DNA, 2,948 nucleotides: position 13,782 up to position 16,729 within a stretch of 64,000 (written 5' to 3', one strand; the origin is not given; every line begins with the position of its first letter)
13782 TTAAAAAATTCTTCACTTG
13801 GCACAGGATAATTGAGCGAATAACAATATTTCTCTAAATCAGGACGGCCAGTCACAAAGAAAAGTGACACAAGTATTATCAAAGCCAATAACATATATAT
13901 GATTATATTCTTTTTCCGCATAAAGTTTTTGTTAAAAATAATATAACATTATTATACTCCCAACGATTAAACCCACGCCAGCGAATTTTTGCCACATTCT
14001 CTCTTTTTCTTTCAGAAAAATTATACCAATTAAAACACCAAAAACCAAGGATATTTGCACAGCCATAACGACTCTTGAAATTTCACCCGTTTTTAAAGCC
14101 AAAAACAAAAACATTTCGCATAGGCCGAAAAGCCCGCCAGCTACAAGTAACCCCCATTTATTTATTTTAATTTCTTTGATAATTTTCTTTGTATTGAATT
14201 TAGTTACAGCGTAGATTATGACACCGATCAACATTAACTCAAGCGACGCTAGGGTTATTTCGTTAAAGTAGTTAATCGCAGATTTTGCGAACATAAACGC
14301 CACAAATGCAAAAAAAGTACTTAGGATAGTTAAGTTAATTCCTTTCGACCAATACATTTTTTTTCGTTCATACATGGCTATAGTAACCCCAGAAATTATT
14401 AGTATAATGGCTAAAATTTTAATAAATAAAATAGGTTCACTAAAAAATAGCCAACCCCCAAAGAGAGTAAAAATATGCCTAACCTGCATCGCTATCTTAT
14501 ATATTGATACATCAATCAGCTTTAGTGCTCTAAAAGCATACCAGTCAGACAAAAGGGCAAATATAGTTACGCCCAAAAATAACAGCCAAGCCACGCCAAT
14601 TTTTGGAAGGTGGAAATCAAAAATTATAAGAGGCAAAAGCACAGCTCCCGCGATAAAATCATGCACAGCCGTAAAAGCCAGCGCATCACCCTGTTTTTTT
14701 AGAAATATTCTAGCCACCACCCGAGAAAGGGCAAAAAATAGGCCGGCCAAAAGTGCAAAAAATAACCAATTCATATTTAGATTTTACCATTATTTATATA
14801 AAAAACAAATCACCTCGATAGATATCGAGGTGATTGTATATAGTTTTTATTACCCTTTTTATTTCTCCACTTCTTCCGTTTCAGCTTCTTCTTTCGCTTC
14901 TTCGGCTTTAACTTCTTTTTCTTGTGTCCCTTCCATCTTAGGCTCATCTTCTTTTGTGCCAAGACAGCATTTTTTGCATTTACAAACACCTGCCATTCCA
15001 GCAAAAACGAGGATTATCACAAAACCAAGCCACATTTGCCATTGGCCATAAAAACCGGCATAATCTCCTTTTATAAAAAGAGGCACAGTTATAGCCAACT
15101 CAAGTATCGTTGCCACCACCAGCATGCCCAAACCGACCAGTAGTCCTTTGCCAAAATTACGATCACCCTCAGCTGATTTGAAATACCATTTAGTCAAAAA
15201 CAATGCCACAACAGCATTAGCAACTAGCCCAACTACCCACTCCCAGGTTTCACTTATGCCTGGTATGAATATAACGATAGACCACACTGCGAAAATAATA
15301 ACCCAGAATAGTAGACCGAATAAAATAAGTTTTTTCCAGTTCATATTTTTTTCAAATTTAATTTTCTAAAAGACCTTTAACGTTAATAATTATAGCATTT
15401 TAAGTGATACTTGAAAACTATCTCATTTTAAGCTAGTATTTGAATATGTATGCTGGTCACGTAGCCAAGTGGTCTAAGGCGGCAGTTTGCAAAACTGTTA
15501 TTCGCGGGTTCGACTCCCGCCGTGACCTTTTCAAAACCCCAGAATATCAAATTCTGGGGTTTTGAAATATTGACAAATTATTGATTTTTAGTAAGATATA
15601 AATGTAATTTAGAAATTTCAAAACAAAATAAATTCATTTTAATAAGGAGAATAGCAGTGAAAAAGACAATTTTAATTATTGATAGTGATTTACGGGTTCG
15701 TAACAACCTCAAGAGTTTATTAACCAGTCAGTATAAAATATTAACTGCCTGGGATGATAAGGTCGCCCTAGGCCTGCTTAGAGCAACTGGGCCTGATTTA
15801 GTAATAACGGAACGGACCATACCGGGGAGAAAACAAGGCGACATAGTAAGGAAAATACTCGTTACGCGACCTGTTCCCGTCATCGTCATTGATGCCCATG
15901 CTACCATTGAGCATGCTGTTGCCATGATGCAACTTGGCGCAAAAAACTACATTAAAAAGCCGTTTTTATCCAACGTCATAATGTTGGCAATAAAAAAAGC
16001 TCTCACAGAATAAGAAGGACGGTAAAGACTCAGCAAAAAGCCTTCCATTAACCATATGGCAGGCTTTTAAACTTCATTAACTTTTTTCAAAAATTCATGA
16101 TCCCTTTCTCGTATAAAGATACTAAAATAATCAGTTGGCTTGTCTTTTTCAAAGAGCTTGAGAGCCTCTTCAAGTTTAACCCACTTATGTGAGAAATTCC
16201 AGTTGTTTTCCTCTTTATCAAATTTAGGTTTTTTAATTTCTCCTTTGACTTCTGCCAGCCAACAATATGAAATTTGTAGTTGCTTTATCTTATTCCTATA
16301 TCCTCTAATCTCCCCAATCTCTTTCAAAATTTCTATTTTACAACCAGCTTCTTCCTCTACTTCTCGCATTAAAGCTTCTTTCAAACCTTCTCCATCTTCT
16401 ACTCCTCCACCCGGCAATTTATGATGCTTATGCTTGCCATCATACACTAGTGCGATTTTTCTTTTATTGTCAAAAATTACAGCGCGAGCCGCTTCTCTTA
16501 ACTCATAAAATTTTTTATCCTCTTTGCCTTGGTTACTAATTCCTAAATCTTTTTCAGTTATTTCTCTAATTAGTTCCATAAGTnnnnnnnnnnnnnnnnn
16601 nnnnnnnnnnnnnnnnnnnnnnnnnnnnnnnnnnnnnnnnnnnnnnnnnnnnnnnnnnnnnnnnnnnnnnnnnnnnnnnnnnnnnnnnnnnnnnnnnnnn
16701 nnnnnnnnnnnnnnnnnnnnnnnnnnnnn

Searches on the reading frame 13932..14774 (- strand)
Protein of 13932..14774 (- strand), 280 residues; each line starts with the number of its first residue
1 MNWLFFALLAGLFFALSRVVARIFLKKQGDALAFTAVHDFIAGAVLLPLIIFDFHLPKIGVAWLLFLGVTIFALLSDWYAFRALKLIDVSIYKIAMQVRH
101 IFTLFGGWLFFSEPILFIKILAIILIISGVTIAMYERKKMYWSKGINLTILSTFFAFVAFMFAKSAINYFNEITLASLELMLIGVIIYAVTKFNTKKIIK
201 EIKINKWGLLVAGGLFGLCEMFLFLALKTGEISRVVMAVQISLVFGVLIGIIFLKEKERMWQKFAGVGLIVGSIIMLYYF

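Call 17: search_protein_families(library=pfam, proteins=[window:13932-14774:-], max_evalue=0.001)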
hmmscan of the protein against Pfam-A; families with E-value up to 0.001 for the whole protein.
window:13932-14774:- (280 aa): 2 families
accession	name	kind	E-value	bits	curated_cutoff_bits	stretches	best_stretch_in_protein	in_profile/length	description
PF00892.27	EamA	-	8.8e-25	88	28.2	2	2-133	2-133/135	EamA-like transporter family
PF06800.18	Sugar_transport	-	6.3e-05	22.9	26.3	1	43-271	34-271/280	Sugar transport protein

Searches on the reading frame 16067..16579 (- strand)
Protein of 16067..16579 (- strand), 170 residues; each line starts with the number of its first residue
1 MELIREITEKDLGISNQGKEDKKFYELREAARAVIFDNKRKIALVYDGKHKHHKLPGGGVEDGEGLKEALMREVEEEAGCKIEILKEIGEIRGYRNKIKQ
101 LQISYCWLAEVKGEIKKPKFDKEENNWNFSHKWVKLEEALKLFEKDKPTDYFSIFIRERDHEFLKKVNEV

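Call 58: search_protein_families(library=pfam, proteins=[window:16067-16579:-], max_evalue=0.0001)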
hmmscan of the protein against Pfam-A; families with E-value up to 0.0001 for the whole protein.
window:16067-16579:- (170 aa): 1 family
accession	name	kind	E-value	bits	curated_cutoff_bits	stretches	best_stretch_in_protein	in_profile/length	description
PF00293.34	NUDIX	-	4.3e-19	69.3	21.1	1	28-144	3-122/134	NUDIX domain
